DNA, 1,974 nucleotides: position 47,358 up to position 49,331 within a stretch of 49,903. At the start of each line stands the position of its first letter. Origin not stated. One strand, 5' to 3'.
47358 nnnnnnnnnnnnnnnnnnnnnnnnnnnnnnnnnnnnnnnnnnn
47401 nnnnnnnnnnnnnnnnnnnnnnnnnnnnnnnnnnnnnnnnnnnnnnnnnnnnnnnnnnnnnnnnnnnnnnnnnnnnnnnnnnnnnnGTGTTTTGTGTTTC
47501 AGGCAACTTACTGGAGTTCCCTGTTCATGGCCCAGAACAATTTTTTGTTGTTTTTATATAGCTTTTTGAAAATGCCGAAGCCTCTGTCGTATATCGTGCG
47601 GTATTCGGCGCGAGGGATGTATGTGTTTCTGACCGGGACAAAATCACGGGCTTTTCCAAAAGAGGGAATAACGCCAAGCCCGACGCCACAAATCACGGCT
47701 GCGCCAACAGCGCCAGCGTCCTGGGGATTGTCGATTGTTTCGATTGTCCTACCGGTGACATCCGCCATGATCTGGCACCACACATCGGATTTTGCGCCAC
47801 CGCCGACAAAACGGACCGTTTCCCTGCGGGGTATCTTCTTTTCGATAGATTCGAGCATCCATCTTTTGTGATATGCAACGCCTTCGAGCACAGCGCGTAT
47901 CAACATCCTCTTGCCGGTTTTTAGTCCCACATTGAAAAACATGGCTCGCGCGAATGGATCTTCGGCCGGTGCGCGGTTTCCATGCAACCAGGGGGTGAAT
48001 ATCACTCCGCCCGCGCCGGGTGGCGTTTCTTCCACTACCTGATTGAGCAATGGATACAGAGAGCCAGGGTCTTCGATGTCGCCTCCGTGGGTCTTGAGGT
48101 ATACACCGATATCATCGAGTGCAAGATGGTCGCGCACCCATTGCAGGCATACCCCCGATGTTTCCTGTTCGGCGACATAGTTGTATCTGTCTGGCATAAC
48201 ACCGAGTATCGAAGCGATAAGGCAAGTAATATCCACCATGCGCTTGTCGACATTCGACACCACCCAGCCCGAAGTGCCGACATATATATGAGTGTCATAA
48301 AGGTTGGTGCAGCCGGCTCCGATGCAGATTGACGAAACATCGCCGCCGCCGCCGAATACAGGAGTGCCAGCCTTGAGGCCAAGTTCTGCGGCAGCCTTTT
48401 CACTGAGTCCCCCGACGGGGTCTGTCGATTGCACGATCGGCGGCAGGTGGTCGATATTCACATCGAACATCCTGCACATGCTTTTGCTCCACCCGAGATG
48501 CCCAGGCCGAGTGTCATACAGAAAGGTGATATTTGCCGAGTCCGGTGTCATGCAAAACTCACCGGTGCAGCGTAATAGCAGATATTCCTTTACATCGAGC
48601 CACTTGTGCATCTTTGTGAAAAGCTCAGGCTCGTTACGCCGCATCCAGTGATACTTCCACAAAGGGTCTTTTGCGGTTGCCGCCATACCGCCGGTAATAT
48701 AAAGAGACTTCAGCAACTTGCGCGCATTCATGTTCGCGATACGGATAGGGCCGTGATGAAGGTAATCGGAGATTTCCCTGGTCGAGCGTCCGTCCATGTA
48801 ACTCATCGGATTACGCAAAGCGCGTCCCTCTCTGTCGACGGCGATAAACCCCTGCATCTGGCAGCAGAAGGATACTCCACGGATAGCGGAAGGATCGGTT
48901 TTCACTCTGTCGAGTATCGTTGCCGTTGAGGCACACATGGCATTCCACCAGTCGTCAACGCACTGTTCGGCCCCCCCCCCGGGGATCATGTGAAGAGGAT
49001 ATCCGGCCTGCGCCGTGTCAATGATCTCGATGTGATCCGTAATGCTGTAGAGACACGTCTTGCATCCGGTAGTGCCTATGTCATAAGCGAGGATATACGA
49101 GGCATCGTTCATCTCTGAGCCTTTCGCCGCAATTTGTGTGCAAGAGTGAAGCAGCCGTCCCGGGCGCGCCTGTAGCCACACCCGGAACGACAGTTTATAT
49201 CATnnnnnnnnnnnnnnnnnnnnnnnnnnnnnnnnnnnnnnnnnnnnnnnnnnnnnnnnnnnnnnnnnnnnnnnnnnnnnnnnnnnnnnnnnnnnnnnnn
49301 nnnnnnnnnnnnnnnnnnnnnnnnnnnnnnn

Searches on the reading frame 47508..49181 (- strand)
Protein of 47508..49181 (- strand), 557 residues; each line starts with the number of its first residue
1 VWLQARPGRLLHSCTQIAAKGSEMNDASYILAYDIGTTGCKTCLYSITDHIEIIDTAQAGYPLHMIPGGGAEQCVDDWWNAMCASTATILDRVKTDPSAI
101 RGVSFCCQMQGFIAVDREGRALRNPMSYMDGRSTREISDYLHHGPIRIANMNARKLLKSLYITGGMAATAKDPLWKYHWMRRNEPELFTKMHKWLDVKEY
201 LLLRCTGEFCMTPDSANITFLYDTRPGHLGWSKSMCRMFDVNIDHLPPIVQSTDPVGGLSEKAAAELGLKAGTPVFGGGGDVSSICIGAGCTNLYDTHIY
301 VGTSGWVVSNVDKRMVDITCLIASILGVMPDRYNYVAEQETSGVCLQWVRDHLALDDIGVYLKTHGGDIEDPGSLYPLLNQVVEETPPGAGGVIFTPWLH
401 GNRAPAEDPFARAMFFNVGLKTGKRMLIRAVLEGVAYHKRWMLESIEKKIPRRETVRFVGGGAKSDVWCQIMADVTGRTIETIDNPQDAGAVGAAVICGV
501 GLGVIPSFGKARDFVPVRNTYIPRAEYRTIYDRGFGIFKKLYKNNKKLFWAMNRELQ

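Call 25: search_protein_families(library=ncbifam, proteins=[window:47508-49181:-])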
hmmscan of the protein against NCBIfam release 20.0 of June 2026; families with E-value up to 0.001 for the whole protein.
window:47508-49181:- (557 aa): 13 families
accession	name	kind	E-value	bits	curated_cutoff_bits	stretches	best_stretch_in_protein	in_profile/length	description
TIGR01312.1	XylB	equivalog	4.4e-80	269.6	380.25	1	34-543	4-481/481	xylulokinase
TIGR01314.1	gntK_FGGY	equivalog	5.2e-60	203.4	648.55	1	29-543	1-491/505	gluconokinase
NF008187.0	PRK10939.1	equivalog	2.3e-52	178.3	528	1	27-548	3-506/521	autoinducer-2 kinase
NF011601.0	PRK15027.1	equivalog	4.5e-46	157.3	912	1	32-547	4-481/484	xylulokinase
NF003154.0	PRK04123.1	equivalog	1e-34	120.2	428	1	69-545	53-537/554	ribulokinase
TIGR01311.1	glycerol_kin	equivalog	2.2e-31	108.8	590.35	1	29-514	2-462/496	glycerol kinase GlpK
TIGR01315.1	5C_CHO_kinase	subfamily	1.1e-30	106.9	408.7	2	32-289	4-263/541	FGGY family pentulose kinase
TIGR02628.1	fuculo_kin_coli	equivalog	3.5e-29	102.1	470.9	1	156-515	116-455/465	L-fuculokinase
NF000756.0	PRK00047.1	subfamily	7e-28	97.2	498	1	26-526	3-476/502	glycerol kinase GlpK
TIGR01234.1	L-ribulokinase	equivalog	8.4e-22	77.6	583.25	1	66-543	49-528/536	ribulokinase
TIGR02627.1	rhamnulo_kin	equivalog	2.4e-08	33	527.95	0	111-266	79-221/454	rhamnulokinase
NF007925.0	PRK10640.1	equivalog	6e-05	21.6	639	0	93-238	67-199/489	rhamnulokinase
TIGR00241.1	CoA_E_activ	domain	0.0005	19.7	125.4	1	444-497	196-248/248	acyl-CoA dehydratase activase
